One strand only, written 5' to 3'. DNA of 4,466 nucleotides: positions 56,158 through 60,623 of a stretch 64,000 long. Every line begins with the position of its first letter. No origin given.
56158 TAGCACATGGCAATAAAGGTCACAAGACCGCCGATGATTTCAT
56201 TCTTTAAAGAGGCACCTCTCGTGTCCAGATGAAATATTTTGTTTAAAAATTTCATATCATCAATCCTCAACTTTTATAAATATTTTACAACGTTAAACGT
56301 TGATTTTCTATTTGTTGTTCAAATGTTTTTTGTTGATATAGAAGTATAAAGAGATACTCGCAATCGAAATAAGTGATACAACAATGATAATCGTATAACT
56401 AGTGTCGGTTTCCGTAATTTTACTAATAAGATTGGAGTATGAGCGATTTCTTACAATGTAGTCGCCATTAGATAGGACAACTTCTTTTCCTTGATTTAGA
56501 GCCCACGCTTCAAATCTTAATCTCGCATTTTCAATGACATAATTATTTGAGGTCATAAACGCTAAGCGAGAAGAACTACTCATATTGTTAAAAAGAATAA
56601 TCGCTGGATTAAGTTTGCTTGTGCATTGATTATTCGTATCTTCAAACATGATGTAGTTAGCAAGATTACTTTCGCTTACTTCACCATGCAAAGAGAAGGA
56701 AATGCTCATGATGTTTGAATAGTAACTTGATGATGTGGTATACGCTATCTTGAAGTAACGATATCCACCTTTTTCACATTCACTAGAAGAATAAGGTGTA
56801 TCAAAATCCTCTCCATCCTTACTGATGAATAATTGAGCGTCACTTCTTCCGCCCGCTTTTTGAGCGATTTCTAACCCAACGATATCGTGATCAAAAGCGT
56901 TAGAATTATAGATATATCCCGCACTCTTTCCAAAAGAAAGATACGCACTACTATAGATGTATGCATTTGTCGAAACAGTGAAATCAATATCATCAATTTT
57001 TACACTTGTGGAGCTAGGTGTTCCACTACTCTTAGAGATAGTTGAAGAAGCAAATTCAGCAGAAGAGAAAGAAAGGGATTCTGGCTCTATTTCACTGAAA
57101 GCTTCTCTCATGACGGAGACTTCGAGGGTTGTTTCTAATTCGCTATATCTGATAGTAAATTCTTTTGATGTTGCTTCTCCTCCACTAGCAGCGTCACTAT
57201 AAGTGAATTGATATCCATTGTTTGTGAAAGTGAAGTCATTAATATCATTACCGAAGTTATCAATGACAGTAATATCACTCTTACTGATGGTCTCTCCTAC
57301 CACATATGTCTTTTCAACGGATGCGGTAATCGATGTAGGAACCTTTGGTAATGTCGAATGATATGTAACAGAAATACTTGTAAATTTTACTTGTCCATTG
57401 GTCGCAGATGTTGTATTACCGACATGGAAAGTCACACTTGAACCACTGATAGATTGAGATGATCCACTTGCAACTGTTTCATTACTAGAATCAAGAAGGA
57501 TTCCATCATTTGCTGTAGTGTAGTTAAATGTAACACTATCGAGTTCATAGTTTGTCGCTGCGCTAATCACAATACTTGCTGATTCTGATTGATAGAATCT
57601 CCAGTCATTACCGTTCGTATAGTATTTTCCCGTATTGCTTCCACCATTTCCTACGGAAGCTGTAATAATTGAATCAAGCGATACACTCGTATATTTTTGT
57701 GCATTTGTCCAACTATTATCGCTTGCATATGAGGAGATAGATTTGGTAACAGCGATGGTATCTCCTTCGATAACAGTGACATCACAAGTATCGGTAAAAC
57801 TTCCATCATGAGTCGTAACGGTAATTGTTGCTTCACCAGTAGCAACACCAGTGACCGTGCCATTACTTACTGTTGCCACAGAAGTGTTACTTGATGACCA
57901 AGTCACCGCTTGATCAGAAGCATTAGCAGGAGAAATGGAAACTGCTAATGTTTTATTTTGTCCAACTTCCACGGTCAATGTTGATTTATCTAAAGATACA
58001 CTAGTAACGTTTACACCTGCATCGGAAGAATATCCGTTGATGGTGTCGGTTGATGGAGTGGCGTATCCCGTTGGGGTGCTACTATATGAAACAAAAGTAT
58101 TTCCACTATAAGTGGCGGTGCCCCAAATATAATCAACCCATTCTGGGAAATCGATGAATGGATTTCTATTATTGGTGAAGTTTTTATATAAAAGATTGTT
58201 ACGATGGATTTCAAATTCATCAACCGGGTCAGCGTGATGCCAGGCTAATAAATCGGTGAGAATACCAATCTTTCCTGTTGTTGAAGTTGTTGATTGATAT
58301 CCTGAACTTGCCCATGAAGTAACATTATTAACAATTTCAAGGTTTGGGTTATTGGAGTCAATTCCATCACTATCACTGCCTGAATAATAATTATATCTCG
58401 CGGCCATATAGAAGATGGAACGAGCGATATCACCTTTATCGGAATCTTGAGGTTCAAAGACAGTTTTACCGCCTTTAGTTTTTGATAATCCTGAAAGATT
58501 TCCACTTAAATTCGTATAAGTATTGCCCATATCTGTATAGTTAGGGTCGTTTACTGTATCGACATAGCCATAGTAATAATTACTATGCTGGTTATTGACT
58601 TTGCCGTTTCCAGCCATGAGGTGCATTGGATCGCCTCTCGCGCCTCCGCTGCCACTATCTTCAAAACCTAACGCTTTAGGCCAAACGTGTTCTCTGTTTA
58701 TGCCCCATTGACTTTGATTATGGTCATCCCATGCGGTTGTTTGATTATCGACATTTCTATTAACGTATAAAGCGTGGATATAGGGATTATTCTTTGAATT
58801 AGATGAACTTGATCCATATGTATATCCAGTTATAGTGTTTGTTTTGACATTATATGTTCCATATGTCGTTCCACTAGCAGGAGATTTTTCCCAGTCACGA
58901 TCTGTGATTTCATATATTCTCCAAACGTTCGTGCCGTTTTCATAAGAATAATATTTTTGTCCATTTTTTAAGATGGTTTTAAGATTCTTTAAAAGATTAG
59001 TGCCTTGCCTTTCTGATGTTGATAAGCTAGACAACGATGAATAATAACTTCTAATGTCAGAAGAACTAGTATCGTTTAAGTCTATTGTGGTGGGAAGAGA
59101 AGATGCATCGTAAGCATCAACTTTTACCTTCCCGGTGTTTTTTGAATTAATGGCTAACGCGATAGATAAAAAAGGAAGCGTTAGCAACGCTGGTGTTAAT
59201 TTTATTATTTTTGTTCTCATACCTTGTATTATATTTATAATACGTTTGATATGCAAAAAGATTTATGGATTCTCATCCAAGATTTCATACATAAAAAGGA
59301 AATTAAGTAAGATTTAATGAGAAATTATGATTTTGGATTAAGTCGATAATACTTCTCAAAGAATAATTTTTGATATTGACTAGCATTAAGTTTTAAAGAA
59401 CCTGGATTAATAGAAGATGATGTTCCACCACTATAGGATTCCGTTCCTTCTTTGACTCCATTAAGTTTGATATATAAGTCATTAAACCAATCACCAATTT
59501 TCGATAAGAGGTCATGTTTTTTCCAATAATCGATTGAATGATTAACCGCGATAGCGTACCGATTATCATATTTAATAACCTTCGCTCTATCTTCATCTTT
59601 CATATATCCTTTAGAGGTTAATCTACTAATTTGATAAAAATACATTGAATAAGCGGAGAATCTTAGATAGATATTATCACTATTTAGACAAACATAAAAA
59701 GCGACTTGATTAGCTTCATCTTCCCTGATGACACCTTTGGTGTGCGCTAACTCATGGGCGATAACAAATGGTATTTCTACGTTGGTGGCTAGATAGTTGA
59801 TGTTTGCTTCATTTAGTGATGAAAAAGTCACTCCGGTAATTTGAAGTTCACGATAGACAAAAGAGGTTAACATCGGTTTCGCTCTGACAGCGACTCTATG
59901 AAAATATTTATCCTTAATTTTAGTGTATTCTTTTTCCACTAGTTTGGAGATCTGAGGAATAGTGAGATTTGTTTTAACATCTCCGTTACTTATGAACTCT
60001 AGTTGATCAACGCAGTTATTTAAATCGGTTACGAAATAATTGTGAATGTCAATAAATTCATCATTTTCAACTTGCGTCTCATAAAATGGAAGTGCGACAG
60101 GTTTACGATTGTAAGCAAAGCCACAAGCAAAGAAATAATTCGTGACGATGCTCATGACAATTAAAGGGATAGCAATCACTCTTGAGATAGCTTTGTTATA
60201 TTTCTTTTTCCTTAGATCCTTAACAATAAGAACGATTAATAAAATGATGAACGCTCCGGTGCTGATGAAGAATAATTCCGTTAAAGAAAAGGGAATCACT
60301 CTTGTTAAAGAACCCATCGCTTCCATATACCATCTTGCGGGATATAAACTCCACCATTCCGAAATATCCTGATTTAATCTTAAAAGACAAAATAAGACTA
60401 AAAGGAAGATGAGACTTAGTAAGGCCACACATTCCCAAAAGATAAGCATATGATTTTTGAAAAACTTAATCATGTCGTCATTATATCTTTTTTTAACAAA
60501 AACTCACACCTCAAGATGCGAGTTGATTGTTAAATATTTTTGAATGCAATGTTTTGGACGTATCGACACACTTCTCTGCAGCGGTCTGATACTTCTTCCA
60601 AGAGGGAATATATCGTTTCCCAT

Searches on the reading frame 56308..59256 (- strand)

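Call 65: search_protein_families(library=pfam, proteins=[window:56308-59256:-], max_evalue=0.00001)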
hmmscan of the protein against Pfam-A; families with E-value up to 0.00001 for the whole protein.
window:56308-59256:- (982 aa): 2 families
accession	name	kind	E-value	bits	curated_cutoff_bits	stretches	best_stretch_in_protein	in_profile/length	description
PF04231.19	Endonuclease_1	-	1.2e-27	97.7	25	1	91-372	8-235/235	Endonuclease I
PF02368.24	Big_2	-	1.8e-18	66.7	22.8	1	417-492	2-78/79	Bacterial Ig-like domain (group 2)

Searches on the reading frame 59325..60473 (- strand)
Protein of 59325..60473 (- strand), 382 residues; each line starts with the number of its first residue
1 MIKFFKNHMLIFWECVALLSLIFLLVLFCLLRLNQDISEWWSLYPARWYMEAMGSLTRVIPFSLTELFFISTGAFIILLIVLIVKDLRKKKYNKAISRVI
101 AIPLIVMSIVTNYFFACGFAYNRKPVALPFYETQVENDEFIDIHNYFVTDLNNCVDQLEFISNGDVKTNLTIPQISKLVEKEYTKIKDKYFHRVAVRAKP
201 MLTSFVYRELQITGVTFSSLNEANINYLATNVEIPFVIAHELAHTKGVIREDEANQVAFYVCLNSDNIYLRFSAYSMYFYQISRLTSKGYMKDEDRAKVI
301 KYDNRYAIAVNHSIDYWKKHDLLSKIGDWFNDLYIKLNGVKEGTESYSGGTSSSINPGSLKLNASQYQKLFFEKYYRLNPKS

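Call 65: search_protein_families(library=pfam, proteins=[window:59325-60473:-], max_evalue=0.00001)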
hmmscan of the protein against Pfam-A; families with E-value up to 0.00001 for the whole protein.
window:59325-60473:- (382 aa): 1 family
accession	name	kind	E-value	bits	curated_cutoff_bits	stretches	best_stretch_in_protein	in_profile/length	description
PF12725.13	DUF3810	-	2.8e-57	194.9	28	1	47-348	7-304/311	Protein of unknown function (DUF3810)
